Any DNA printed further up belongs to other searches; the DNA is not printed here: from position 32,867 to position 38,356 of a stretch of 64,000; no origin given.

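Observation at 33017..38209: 1730-aa ORF with a single C-terminal MoxR/dynein-like AAA+ module and about 1250 aa of unassigned upstream sequence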

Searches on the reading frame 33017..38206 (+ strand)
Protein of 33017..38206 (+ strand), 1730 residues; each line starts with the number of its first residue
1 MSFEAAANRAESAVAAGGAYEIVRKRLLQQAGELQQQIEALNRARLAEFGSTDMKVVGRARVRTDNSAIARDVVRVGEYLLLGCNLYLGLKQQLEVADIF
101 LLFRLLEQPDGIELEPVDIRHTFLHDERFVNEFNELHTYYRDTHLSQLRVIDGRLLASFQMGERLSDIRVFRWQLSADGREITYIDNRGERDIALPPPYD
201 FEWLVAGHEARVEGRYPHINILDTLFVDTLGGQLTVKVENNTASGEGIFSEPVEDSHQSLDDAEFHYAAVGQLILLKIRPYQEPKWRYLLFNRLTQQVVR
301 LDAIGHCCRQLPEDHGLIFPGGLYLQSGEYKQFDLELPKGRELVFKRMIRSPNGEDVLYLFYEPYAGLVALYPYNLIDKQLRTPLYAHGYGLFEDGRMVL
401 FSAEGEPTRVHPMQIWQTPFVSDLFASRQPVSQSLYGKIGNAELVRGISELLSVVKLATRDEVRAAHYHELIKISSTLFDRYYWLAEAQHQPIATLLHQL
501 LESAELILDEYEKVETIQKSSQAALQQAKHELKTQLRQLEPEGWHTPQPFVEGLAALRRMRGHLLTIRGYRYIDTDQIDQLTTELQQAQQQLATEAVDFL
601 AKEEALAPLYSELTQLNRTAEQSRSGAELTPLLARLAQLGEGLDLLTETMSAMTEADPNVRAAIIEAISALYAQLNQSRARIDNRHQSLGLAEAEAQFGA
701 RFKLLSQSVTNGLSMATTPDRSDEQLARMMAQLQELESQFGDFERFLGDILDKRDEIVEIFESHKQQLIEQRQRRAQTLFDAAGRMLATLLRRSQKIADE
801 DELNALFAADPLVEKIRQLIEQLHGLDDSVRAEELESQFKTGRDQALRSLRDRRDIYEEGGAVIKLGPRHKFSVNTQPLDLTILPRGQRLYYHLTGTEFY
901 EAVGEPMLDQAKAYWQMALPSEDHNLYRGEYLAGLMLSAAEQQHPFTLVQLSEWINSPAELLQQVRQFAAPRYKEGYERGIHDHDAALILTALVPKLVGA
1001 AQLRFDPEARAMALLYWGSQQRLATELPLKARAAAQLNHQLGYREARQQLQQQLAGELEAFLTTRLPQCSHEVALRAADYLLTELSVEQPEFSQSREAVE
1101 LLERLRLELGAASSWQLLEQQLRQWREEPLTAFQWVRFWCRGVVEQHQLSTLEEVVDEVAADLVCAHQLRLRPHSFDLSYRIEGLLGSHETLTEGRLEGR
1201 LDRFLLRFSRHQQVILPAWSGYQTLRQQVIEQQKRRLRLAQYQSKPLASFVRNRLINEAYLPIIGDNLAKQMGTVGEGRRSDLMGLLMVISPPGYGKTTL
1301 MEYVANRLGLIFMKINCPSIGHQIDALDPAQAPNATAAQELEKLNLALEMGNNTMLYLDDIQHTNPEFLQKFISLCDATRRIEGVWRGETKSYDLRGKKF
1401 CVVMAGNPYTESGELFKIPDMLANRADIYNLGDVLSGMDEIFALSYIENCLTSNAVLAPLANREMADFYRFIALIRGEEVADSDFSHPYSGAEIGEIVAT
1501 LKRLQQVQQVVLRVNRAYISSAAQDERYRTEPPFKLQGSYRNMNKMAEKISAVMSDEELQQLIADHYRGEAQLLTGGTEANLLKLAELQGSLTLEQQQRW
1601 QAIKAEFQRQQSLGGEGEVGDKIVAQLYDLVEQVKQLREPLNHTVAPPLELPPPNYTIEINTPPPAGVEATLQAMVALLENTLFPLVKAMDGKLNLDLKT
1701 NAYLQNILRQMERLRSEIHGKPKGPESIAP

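Call 5: search_protein_families(library=pfam, proteins=[window:33017-38206:+], max_evalue=0.01)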
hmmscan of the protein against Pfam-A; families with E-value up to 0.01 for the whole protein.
window:33017-38206:+ (1730 aa): 5 families
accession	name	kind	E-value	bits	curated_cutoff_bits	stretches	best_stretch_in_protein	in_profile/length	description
PF12458.13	DUF3686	-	1.2e-187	624.3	25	1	33-483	1-448/448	ATPase involved in DNA repair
PF25472.1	DUF7902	-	1e-21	77.4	26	1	604-687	1-84/85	Domain of unknown function (DUF7902)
PF00004.35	AAA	-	2e-06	28.7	21.2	1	1288-1368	2-73/131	ATPase family associated with various cellular activities (AAA)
PF07728.20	AAA_5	-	2.8e-06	27.8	22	1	1289-1414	4-127/139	AAA domain (dynein-related subfamily)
PF13401.12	AAA_22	-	0.00011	23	27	1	1285-1378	6-110/130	AAA domain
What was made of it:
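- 33113..34465 (+): DUF3686 domain (aa 33-483). A helix (aa 19-49) leads into a beta-rich, weakly propeller-like module (aa 55-417), followed by helices. Pfam E 1.2e-187 (call 5).
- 36749..37786 (+): AAA+ core plus lid (aa about 1245-1590), the most conserved part of the protein. Motifs: Walker A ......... (36887-36913), Walker B LYLDD (37082-37096, DD rather than DE), a predicted pre-sensor-1 beta-hairpin (aa 1381-1394), sensor-1 AGNP (37229-37240), arginine-finger candidate R1425 in NRAD (37286-37297), and sensor-2 candidate R1541 in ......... Pfam AAA and AAA_5 both score about 28 bits (call 5).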

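Call 6: search_protein_families(library=ncbifam, proteins=[window:33017-38206:+], max_evalue=0.01)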
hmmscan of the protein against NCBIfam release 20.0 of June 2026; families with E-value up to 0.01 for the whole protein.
window:33017-38206:+ (1730 aa): 1 family
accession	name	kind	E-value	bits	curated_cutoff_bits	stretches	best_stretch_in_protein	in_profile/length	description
NF000868.0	PRK00080.1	equivalog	0.0091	14.9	282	0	1279-1325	46-92/330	Holliday junction branch migration DNA helicase RuvB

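Call 8: search_protein_families(library=padloc, proteins=[window:33017-38206:+], max_evalue=0.01)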
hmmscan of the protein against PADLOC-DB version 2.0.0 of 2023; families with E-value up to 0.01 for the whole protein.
window:33017-38206:+ (1730 aa): 0 families

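Call 9: search_solved_structures(query=window:33017-38206:+, max_evalue=0.1)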
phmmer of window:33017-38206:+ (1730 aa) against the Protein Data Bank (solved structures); distinct sequences matched with E-value up to 0.1: 1.
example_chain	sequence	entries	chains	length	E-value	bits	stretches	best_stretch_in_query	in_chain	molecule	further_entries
7swl_A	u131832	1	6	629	0.081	13.3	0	1253-1320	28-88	Rix7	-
